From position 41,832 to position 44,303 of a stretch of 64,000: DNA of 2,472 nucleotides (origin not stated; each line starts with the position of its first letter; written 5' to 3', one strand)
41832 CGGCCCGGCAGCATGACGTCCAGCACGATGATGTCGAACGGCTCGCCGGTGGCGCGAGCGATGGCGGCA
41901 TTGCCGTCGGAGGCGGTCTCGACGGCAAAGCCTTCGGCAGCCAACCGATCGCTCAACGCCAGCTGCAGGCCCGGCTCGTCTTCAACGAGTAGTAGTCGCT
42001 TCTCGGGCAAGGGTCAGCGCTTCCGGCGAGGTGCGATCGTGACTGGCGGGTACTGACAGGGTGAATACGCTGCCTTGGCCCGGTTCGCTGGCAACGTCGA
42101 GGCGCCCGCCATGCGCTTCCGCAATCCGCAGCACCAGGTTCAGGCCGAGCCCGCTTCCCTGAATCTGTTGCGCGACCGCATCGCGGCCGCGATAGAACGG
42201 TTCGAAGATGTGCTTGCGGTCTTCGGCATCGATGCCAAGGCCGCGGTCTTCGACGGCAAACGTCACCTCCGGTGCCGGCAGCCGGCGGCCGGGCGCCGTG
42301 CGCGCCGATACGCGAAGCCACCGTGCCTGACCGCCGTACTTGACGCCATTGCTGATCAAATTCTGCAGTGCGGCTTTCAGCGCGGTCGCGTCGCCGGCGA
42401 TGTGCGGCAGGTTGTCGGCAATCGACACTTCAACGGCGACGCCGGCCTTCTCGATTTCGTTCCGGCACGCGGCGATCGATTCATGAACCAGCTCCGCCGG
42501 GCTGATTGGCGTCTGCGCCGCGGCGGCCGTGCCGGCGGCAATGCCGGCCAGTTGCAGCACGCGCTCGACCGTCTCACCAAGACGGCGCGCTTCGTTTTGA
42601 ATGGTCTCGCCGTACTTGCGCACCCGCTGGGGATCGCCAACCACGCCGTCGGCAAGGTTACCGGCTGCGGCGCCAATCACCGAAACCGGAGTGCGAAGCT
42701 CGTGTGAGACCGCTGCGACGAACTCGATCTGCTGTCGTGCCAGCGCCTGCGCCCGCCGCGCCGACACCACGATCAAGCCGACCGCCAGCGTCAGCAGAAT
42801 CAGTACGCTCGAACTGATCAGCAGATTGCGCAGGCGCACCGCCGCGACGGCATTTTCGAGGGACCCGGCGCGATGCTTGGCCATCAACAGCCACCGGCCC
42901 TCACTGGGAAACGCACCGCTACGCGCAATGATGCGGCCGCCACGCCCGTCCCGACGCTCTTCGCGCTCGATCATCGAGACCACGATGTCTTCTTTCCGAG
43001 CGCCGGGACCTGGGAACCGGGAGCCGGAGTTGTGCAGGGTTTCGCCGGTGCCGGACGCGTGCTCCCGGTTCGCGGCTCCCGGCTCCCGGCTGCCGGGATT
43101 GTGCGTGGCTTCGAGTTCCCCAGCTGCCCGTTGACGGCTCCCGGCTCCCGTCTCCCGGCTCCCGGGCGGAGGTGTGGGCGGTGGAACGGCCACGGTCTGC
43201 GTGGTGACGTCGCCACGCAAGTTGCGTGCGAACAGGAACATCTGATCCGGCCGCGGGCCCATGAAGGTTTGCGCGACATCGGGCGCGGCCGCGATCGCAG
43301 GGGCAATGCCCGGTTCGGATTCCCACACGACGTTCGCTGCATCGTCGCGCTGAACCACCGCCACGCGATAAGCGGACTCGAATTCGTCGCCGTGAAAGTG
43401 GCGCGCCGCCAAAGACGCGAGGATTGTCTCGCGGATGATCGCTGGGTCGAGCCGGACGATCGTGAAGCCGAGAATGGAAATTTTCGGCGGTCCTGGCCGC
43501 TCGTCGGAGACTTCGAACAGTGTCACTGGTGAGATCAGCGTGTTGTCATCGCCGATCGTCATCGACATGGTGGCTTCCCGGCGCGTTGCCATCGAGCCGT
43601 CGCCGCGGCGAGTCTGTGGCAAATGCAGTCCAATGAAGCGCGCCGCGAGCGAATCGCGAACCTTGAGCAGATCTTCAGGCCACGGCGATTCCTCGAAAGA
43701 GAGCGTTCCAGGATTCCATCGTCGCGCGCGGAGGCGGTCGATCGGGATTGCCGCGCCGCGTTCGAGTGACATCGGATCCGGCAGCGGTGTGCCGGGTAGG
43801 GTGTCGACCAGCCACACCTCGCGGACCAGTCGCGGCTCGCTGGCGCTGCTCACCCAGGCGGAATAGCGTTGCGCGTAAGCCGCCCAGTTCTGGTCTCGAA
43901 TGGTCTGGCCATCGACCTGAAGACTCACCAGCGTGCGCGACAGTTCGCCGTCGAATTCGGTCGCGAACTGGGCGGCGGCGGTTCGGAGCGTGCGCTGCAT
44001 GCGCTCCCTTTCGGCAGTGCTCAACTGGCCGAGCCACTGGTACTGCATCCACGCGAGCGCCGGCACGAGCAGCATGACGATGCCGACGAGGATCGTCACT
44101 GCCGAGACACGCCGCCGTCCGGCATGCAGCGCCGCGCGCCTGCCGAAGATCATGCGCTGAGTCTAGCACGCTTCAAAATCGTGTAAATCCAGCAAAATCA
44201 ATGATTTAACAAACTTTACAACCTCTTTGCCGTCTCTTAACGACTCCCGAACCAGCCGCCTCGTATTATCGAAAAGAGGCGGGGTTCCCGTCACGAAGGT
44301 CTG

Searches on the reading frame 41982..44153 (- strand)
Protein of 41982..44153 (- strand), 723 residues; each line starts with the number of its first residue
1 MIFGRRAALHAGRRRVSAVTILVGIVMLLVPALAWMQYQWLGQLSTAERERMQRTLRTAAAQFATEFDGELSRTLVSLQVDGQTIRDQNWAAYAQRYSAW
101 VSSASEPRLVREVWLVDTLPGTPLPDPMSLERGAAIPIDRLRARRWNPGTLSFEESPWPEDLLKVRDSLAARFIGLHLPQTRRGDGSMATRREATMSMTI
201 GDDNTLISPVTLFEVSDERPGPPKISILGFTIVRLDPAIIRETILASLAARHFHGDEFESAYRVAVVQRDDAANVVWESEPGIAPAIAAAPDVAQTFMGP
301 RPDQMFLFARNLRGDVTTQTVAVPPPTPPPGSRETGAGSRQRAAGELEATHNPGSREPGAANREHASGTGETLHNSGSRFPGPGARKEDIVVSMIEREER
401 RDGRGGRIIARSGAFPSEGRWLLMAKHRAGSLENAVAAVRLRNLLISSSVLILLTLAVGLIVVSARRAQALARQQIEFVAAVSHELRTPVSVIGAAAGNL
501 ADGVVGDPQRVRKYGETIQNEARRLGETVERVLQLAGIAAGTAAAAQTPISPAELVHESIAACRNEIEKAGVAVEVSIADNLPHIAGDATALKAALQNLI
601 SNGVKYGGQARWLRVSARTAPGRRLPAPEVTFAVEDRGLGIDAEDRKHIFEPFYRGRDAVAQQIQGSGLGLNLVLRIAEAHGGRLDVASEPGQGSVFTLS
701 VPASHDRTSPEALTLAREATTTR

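Call 13: search_protein_families(library=pfam, proteins=[window:41982-44153:-])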
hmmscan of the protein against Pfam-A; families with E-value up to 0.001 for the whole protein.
window:41982-44153:- (723 aa): 2 families
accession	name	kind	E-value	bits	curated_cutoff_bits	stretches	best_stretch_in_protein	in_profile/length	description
PF02518.31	HATPase_c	-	8.9e-25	87.7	26.4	1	587-703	1-109/111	Histidine kinase-, DNA gyrase B-, and HSP90-like ATPase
PF00512.31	HisKA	-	1.4e-13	51.1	26.9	1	475-538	2-63/66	His Kinase A (phospho-acceptor) domain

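Call 45: find_encoding_contigs(protein=window:41982-44153:-, flank=500, max_places=10)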
Protein window:41982-44153:- (723 aa): no gene with exactly this product is on record in the collection.
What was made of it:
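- Tried and rejected: The exact protein look-up for the kinase returned nothing (call 45).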

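Call 47: find_homologous_proteins(query=window:41982-44153:-, max_evalue=1e-20)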
Query window:41982-44153:- (723 aa): 1084 proteins with E <= 1e-20 among 8000 candidates; the best 120 are listed.
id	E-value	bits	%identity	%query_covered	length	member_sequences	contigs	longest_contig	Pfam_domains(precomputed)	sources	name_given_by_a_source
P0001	0.0e+0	1574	100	100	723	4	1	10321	PF02518.32,PF00512.32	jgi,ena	-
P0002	0.0e+0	1033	69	98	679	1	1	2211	PF02518.32,PF00512.32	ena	-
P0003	0.0e+0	1030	68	98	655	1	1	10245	PF02518.32,PF00512.32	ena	-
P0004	0.0e+0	1026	70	99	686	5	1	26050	PF02518.32,PF00512.32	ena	-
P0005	0.0e+0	1018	71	96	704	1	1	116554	PF02518.32,PF00512.32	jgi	-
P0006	0.0e+0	1016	69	97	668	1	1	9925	PF02518.32,PF00512.32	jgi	jgi:signal transduction histidine kinase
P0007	0.0e+0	1015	69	99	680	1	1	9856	PF02518.32,PF00512.32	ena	-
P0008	7.2e-298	1008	65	98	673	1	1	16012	PF02518.32,PF00512.32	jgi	jgi:two-component system, OmpR family, sensor histidine kinase SenX3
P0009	1.4e-297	1007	67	100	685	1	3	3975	PF02518.32,PF00512.32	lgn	-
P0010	4.4e-297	1005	69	96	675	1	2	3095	PF02518.32,PF00512.32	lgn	-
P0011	3.8e-296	1002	67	98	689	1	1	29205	PF02518.32,PF00512.32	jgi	jgi:two-component system sensor histidine kinase SenX3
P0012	1.2e-295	1000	69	96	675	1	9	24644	PF02518.32,PF00512.32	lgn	-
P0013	6.6e-295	998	74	42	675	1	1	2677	PF02518.32,PF00512.32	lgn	-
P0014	6.9e-295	998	68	100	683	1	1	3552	PF02518.32,PF00512.32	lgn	-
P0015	3.1e-294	996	67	99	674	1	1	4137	PF02518.32,PF00512.32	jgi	jgi:signal transduction histidine kinase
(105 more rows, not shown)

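Call 76: find_encoding_contigs(protein=P0005, flank=300, max_places=1)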
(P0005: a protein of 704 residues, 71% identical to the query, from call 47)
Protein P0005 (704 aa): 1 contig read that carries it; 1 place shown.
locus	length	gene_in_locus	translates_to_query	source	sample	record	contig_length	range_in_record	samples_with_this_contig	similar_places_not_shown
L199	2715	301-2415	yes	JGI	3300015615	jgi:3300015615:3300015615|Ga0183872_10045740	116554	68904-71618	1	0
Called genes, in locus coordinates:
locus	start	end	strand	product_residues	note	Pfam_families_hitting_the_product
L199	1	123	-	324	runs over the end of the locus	-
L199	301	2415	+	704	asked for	PF00512:HisKA, PF02518:HATPase_c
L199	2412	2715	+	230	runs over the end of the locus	PF00072:Response_reg, PF00486:Trans_reg_C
